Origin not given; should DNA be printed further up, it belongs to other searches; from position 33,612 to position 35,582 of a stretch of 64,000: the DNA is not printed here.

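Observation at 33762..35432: Paralogue P2 has lost the putative catalytic Asp-Glu pair and other core motifs: a possible non-catalytic glycan-binding copy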

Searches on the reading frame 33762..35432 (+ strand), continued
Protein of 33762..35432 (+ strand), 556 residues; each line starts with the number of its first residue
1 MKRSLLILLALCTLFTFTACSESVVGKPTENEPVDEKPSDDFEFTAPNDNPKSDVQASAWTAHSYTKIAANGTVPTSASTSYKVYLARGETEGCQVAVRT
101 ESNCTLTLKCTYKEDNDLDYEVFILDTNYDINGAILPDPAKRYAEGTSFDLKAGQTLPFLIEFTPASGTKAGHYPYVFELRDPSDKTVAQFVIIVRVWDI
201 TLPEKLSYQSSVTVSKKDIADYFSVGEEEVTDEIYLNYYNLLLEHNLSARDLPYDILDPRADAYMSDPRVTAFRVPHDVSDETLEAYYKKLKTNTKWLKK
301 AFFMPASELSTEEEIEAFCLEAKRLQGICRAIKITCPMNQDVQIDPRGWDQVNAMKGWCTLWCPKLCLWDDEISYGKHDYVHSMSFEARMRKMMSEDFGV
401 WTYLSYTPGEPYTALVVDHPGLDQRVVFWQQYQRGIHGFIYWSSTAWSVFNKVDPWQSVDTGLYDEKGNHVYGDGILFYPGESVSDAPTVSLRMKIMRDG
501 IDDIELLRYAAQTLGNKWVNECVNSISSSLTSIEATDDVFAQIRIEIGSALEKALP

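Call 49: find_homologous_proteins(query=P0016, max_evalue=1e-20)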
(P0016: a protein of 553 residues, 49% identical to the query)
Query P0016 (553 aa): 104 proteins with E <= 1e-20 among 8000 candidates.
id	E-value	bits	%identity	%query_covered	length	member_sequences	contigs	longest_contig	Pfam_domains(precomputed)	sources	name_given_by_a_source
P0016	0.0e+0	1272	100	100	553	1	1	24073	PF13320.13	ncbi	-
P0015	4.6e-176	605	52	99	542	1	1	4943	PF13320.13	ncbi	-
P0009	6.8e-175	601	51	94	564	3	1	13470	PF13320.13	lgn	-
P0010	3.7e-174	598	50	97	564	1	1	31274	PF13320.13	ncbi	-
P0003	4.4e-174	598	53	91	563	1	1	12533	PF13320.13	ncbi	-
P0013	5.5e-174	598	50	100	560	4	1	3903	PF13320.13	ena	-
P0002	6.3e-174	598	53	91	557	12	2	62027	PF13320.13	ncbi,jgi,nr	ncbi:MAG: DUF4091 domain-containing protein [Ruminococcaceae bacterium]|nr:DUF4091 domain-containing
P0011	1.4e-173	597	50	98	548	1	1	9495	PF13320.13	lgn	-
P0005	3.1e-173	595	52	91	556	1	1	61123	PF13320.13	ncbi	-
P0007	9.1e-173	594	51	95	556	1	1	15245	PF13320.13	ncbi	-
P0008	2.1e-172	593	51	94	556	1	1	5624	PF13320.13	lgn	-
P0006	4.9e-171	588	50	97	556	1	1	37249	PF13320.13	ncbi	-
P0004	2.6e-169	582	49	100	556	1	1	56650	PF13320.13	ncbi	-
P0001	7.0e-168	578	50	94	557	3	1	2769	PF13320.13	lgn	-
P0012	3.5e-161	556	48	95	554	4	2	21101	PF13320.13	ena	-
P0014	3.5e-159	549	46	100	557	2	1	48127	-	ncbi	-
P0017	4.0e-127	443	44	89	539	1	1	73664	PF13320.13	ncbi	-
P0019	5.1e-125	436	43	89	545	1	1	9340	PF13320.13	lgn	-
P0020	6.6e-116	406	39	100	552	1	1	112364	PF13320.13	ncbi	-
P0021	4.9e-112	393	41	88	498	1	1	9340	PF13320.13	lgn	-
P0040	5.1e-111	390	41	89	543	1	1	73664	PF13320.13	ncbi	-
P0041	1.8e-110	388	39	99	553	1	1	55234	PF13320.13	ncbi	-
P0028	4.6e-109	384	37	100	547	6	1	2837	PF13320.13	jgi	jgi:hypothetical protein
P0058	4.7e-108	380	37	100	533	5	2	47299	PF13320.13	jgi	-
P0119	1.2e-107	379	39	91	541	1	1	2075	PF13320.13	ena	-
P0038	2.8e-107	378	38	100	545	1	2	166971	PF13320.13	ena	-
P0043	1.6e-106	375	38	100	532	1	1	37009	PF13320.13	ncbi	-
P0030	3.0e-106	374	40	89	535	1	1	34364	PF13320.13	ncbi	-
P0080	5.4e-105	370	37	100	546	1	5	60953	PF13320.13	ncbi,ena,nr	ncbi:MAG: DUF4091 domain-containing protein [Clostridia bacterium]|nr:DUF4091 domain-containing prot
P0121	1.3e-104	369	37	100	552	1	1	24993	PF13320.13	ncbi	-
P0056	5.6e-104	367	38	100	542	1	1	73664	PF13320.13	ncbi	-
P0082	1.8e-103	365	37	100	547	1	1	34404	PF13320.13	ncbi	-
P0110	1.2e-102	362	41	90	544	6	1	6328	PF13320.13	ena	-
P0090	3.7e-102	361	36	100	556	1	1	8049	PF13320.13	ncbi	-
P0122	9.2e-102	359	37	100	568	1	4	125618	PF13320.13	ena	-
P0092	5.1e-101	357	38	100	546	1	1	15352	PF13320.13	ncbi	-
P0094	6.0e-101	357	39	89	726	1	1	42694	PF13320.13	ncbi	-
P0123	9.1e-101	356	37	100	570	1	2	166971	PF13320.13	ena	-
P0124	1.2e-100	356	37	91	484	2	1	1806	PF13320.13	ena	-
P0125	3.0e-100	355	36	100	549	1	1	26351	PF13320.13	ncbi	-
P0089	3.7e-100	354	35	98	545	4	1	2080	PF13320.13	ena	-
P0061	2.4e-99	351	38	90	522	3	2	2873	PF13320.13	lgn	-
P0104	6.5e-99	350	37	100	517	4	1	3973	PF13320.13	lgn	-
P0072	7.0e-99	350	36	100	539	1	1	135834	PF13320.13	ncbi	-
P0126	7.8e-99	350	37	100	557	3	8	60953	PF13320.13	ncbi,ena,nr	ncbi:MAG: DUF4091 domain-containing protein [Clostridia bacterium]|nr:DUF4091 domain-containing prot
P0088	1.3e-98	349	35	100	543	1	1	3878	PF13320.13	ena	-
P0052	3.4e-98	348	37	99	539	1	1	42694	PF13320.13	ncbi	-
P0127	1.6e-97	345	36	100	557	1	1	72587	PF13320.13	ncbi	-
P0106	1.7e-97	345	34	99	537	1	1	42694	PF13320.13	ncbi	-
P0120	7.7e-97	343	36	100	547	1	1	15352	PF13320.13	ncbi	-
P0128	9.1e-97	343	37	90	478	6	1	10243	PF13320.13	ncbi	-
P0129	1.4e-96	342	35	100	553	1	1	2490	PF13320.13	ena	-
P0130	3.8e-96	341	36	100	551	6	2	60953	PF13320.13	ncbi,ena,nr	ncbi:MAG: DUF4091 domain-containing protein [Clostridia bacterium]|nr:DUF4091 domain-containing prot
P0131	1.9e-95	339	35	91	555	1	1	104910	PF13320.13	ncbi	-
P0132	3.3e-95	338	36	98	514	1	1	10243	PF13320.13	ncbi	-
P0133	1.4e-94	336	35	100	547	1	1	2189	PF13320.13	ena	-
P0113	1.5e-94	336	36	100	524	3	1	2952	PF13320.13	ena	-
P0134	2.1e-94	335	37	90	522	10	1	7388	PF13320.13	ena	-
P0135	3.3e-92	328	34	100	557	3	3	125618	PF13320.13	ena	-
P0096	6.9e-92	327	36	91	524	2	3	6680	PF13320.13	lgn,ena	-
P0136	2.5e-91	325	38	90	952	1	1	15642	PF00149.34,PF13320.13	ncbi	-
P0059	5.3e-91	324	37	92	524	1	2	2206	PF13320.13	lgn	-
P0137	5.5e-91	324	38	88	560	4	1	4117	PF13320.13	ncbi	-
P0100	9.5e-91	323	35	100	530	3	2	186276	PF13320.13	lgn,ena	-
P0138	7.4e-90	320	35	97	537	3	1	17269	PF13320.13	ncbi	-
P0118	2.1e-89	319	36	90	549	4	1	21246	PF13320.13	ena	-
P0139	3.8e-89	318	35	99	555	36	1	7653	PF13320.13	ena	-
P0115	7.1e-89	317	36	90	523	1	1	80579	PF13320.13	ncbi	-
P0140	1.0e-88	316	38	89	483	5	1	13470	PF13320.13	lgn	-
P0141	3.1e-88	315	35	100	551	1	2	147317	PF13320.13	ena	-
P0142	8.9e-87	310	35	99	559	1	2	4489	PF13320.13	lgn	-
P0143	2.2e-85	305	35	89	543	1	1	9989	PF13320.13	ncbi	-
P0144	9.3e-85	303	36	89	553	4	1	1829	PF13320.13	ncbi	-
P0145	1.2e-84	303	36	90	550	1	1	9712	PF13320.13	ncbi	-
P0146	1.6e-84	303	35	89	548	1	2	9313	PF13320.13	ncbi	-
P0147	2.4e-84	302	33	100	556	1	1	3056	PF13320.13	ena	-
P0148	4.5e-84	301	34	99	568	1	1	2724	PF13320.13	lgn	-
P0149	9.7e-84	300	34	99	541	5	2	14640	PF13320.13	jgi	-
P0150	2.6e-83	299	34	89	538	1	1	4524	PF13320.13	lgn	-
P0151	2.7e-83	299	35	89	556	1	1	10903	PF13320.13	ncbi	-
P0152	6.2e-83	297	35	98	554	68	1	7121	PF13320.13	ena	-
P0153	6.2e-83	297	34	100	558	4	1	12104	PF13320.13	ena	-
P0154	3.4e-82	295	36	90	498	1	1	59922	PF13320.13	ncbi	-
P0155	6.6e-81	291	34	100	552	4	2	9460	PF13320.13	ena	-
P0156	3.4e-80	288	33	100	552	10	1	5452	PF13320.13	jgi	-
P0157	7.0e-80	287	33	98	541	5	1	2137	PF13320.13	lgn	-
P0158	7.2e-80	287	33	99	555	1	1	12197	PF13320.13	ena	-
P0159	1.5e-79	286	36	89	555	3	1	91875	PF13320.13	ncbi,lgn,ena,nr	ncbi:MAG: DUF4091 domain-containing protein [Clostridia bacterium]|nr:DUF4091 domain-containing prot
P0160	3.3e-79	285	33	99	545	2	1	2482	PF13320.13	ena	-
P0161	2.9e-78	282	32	98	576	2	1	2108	PF13320.13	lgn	-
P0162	1.5e-77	280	34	90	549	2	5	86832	PF13320.13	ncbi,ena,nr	ncbi:MAG: DUF4091 domain-containing protein [Clostridia bacterium]|nr:DUF4091 domain-containing prot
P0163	1.8e-72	263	33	89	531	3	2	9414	PF13320.13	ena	-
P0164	3.4e-70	255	35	85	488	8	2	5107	PF13320.13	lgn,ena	-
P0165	6.1e-70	254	35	73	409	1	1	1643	PF13320.13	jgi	jgi:hypothetical protein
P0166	3.1e-69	252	34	89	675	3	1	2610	PF13320.13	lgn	-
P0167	5.1e-69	251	34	84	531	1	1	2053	PF13320.13,PF22680.3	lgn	-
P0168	2.9e-61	226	40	59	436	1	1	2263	PF00005.34,PF13320.13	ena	-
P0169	4.3e-57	212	40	52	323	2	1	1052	PF13320.13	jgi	jgi:hypothetical protein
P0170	2.0e-52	197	32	84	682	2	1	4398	PF13320.13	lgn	-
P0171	1.2e-51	194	30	84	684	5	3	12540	PF13320.13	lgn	-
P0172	1.2e-50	191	31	84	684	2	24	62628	PF13320.13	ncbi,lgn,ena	-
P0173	4.3e-49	186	27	92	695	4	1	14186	PF00404.25,PF13320.13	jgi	-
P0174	3.1e-29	120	27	68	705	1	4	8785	PF00404.25,PF13320.13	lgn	-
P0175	1.7e-27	114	25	91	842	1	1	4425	PF13320.13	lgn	-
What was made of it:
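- Tried and rejected: I tried to extend the P2 clade by searching with its most divergent member, P0016 (call 49).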

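Call 57: find_encoding_contigs(protein=P0163, flank=8000, max_places=2)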
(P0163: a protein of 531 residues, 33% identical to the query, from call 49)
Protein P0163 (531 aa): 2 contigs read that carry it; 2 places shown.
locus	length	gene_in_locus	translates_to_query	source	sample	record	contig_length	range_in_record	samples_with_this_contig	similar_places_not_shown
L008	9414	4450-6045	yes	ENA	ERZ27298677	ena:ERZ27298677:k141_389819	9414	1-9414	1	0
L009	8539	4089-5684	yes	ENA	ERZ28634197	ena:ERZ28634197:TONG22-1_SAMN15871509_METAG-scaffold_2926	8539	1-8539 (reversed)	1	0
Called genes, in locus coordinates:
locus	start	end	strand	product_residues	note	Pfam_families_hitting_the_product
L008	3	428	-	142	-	?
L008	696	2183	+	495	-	PF01512:Complex1_51K (faint), PF13534:Fer4_17 (faint), PF13187:Fer4_9 (weak), PF13237:Fer4_10 (faint)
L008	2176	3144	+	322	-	PF03116:NQR2_RnfD_RnfE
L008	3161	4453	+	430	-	PF07690:MFS_1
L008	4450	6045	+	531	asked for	PF13320:GH123_cat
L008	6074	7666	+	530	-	PF13320:GH123_cat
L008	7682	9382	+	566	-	PF02837:Glyco_hydro_2_N, PF22666:Glyco_hydro_2_N2, PF00703:Glyco_hydro_2 (faint), PF02836:Glyco_hydro_2_C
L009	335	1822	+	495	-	PF01512:Complex1_51K (faint), PF13534:Fer4_17 (faint), PF13187:Fer4_9 (weak), PF13237:Fer4_10 (faint)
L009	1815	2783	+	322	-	PF03116:NQR2_RnfD_RnfE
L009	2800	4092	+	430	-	PF07690:MFS_1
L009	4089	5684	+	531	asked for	PF13320:GH123_cat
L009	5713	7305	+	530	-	PF13320:GH123_cat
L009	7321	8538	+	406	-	?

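Call 63: find_encoding_contigs(protein=P0017, flank=10000, max_places=1)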
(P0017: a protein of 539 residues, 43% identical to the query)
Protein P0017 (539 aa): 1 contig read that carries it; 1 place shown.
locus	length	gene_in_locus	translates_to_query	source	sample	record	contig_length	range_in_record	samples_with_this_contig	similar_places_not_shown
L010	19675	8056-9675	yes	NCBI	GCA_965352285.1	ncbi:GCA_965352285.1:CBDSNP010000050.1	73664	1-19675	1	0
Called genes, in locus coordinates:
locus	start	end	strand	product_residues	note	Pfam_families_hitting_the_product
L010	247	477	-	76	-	-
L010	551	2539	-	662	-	PF00664:ABC_membrane (weak), PF00005:ABC_tran, PF13304:AAA_21 (faint)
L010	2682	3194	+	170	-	PF01863:YgjP-like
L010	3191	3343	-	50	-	PF20076:DUF6472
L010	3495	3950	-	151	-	PF00293:NUDIX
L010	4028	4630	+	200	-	PF09551:Spore_II_R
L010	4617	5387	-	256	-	PF02811:PHP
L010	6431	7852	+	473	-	-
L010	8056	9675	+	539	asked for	PF13320:GH123_cat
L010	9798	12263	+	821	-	PF02095:Extensin_1, PF13320:GH123_cat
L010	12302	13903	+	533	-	-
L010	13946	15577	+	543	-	PF13320:GH123_cat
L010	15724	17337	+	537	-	PF13320:GH123_cat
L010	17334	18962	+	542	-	PF13320:GH123_cat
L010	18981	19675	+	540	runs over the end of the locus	PF13320:GH123_cat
